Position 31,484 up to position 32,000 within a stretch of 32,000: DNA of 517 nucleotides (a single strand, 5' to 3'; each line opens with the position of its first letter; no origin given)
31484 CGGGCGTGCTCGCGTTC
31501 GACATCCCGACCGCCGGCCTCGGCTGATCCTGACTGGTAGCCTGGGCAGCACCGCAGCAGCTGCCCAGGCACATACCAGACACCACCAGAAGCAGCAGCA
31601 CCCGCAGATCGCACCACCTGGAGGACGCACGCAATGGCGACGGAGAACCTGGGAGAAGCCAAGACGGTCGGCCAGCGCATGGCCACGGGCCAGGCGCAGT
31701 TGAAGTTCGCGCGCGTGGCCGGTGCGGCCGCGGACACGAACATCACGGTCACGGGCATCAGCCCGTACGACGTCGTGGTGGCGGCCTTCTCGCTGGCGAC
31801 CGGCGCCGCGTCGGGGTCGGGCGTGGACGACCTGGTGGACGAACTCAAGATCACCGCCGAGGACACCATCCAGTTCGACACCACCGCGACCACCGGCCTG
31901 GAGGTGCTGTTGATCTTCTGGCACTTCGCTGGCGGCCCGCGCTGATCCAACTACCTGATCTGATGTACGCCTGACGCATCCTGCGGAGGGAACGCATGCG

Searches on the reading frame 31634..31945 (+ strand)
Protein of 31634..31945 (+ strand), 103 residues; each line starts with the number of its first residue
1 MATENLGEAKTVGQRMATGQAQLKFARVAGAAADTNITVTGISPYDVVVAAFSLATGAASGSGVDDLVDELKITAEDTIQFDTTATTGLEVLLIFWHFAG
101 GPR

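Call 17: find_encoding_contigs(protein=window:31634-31945:+, flank=10000, max_places=2)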
Protein window:31634-31945:+ (103 aa): 2 contigs read that carry it; 2 places shown.
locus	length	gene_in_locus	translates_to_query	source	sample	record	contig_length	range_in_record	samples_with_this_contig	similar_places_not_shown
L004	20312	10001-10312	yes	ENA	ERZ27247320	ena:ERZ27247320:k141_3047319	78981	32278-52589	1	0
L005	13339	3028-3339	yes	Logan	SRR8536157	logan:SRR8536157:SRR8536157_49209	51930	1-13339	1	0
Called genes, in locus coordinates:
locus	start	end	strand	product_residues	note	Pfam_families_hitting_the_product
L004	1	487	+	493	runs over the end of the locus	PF03237:Terminase_6N, PF17289:Terminase_6C (faint)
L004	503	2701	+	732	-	PF04860:Phage_portal, PF03167:UDG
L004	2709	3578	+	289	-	PF04233:Phage_Mu_F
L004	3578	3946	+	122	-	-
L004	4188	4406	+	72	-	-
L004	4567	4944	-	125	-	-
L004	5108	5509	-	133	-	PF03692:CxxCxxCC (weak)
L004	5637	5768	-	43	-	PF01402:RHH_1 (weak)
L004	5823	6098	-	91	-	-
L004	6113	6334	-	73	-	-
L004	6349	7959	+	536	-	PF02834:LigT_PEase (faint), PF13563:2_5_RNA_ligase2, PF14550:Peptidase_S78_2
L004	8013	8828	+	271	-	-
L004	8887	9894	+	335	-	-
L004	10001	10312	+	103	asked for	-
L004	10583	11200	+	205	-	PF24163:HCP (faint)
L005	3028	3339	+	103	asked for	-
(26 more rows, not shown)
